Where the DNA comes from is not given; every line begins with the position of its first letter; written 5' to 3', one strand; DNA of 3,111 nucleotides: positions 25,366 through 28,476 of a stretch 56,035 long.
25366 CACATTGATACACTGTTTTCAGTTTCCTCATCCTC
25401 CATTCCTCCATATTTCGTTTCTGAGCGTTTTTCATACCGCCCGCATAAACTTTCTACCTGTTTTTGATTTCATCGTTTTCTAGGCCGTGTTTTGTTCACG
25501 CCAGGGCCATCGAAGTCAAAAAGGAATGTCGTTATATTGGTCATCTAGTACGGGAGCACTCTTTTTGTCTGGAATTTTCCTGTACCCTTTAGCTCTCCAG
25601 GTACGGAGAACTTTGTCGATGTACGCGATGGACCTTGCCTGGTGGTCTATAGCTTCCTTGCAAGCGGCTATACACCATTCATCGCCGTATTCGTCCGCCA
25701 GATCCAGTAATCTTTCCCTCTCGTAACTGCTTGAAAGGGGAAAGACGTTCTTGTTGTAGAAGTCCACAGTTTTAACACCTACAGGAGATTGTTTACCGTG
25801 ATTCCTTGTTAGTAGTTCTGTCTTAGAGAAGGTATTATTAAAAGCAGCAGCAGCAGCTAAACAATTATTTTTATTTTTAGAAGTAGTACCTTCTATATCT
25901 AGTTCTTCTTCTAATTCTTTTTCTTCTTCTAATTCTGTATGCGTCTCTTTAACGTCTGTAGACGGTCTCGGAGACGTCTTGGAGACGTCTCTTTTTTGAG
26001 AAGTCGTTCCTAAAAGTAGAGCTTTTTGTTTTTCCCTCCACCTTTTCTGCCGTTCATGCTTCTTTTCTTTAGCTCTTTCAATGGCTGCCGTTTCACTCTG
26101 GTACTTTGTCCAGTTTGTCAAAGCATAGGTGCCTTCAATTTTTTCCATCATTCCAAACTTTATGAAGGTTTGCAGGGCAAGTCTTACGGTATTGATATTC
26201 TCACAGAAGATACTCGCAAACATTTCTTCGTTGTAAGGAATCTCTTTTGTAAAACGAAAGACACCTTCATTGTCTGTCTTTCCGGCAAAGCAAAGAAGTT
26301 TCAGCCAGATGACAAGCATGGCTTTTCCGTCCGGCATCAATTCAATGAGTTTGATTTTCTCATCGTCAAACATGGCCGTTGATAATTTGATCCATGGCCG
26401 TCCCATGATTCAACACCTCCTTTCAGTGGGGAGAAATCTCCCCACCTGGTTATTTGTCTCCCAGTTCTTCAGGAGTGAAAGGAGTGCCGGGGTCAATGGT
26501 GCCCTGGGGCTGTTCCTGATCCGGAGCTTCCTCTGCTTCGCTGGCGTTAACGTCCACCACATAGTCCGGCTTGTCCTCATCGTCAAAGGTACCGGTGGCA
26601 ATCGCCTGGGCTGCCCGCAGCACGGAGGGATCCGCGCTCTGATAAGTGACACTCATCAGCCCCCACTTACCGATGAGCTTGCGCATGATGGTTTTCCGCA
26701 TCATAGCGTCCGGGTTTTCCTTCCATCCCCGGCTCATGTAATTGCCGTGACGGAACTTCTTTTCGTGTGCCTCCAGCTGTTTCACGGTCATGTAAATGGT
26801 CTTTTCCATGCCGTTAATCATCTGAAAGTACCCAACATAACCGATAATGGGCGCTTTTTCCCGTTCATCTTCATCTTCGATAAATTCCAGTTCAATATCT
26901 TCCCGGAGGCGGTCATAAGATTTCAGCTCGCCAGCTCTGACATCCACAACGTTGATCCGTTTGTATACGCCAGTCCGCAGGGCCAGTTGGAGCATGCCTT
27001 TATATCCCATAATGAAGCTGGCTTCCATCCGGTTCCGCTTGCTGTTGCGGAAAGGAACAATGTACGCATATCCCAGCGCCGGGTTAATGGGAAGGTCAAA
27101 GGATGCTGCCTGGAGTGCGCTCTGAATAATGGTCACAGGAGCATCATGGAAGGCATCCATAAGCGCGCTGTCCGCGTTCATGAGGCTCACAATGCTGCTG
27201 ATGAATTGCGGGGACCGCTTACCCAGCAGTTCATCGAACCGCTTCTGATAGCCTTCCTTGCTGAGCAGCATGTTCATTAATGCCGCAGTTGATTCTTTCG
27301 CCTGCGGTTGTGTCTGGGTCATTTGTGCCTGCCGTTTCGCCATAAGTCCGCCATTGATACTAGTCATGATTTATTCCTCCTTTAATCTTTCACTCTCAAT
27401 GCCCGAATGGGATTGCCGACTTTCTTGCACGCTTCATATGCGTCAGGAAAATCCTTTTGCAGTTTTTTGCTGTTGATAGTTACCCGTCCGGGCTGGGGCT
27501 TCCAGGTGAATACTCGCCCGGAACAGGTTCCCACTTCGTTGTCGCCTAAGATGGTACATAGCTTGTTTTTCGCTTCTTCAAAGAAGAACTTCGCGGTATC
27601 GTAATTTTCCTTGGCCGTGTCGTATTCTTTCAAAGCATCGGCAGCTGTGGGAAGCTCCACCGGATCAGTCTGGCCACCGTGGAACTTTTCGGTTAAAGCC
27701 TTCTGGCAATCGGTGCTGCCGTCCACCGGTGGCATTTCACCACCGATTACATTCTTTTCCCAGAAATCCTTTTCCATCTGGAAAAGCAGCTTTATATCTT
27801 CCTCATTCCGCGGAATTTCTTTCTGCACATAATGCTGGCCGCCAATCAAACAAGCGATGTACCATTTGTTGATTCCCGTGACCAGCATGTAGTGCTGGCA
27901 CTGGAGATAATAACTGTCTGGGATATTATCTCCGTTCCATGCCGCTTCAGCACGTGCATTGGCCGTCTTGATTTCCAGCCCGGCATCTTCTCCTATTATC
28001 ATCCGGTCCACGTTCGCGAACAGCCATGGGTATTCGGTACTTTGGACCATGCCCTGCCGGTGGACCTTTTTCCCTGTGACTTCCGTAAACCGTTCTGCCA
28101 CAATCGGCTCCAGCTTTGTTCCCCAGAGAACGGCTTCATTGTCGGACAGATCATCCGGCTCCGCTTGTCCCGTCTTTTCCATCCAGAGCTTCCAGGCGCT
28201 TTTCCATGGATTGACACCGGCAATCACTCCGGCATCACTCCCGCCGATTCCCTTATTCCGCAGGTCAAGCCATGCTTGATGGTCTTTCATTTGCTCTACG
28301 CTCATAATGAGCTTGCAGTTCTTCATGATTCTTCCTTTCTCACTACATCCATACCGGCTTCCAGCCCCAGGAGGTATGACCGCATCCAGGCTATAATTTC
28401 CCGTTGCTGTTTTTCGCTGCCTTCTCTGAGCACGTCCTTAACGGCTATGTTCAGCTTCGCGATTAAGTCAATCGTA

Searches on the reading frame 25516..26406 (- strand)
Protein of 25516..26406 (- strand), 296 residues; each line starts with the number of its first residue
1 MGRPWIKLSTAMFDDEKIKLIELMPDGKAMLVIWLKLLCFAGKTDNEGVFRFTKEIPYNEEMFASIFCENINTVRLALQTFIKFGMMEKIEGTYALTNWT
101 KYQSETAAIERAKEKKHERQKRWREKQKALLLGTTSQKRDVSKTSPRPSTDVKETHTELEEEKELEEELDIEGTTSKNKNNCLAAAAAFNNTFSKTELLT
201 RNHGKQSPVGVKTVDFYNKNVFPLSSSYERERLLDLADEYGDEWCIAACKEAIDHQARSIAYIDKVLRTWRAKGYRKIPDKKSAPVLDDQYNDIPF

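Call 10: search_protein_families(library=phrogs, proteins=[window:25516-26406:-], max_evalue=0.001)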
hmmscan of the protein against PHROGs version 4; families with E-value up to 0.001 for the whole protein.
window:25516-26406:- (296 aa): 12 families
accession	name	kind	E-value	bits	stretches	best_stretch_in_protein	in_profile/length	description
phrog_11769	-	unknown function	4.4e-48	165.2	1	5-181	9-189/431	-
phrog_4880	-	DNA, RNA and nucleotide metabolism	1.7e-43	150.2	1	5-182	6-175/304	replisome organizer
phrog_186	-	DNA, RNA and nucleotide metabolism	8.8e-38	131.7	1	3-278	20-238/308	DnaD-like helicase loader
phrog_1163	-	unknown function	8.9e-37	128.3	1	5-181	6-174/273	-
phrog_10469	-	DNA, RNA and nucleotide metabolism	1.7e-34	120.5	1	5-184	9-188/305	DnaD-like helicase loader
phrog_5968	-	DNA, RNA and nucleotide metabolism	8.7e-24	85.3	1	5-182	12-173/273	replisome organizer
phrog_3926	-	DNA, RNA and nucleotide metabolism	2.7e-11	44.7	1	1-150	2-140/312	replication initiation protein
phrog_2562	-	DNA, RNA and nucleotide metabolism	8e-10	39.8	1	108-282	104-263/290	replication initiation protein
phrog_2447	-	DNA, RNA and nucleotide metabolism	2e-07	32.4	1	82-145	64-130/295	replication initiation protein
phrog_1882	-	unknown function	8.8e-06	26.7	1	4-156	2-132/259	-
phrog_25773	-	DNA, RNA and nucleotide metabolism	0.00011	23.2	1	237-278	86-127/171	replication initiation protein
phrog_25863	-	DNA, RNA and nucleotide metabolism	0.0004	21.4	1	213-275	33-94/170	replication protein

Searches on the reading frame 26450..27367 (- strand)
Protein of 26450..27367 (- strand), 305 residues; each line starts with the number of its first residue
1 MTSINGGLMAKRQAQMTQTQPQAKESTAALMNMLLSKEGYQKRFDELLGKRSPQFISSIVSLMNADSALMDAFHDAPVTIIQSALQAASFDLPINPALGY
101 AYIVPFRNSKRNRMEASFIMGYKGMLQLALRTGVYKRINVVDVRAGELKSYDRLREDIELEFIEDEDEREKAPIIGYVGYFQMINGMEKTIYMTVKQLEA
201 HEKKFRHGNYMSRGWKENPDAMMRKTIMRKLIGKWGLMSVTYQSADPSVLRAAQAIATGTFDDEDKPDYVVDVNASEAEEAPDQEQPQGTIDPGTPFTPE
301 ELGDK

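Call 10: search_protein_families(library=phrogs, proteins=[window:26450-27367:-], max_evalue=0.001)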
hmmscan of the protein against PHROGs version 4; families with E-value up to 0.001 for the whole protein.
window:26450-27367:- (305 aa): 2 families
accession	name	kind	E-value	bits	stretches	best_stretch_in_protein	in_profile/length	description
phrog_148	-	DNA, RNA and nucleotide metabolism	2.3e-62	212.8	1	9-285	6-269/387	RecT-like ssDNA annealing protein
phrog_19737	-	unknown function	2.6e-25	89.7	1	22-135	3-107/108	-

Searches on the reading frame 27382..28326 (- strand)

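Call 10: search_protein_families(library=phrogs, proteins=[window:27382-28326:-], max_evalue=0.001)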
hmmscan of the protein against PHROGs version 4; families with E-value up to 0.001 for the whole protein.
window:27382-28326:- (314 aa): 6 families
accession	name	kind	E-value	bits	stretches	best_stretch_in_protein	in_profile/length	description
phrog_434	-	DNA, RNA and nucleotide metabolism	2.5e-100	337.3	1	7-313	48-362/372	RecE-like recombination exonuclease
phrog_149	-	DNA, RNA and nucleotide metabolism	7.7e-13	48.7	1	47-190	640-791/1242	exonuclease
phrog_19855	-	head and packaging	2.1e-10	39.8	1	15-165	465-611/1257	virion structural protein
phrog_1956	-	unknown function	3.2e-06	28.2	1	248-305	27-84/93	-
phrog_7655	-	DNA, RNA and nucleotide metabolism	2.8e-05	24.1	1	17-154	11-146/551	RecE-like recombination exonuclease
phrog_8474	-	unknown function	4.7e-05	24.1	1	15-40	23-48/48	-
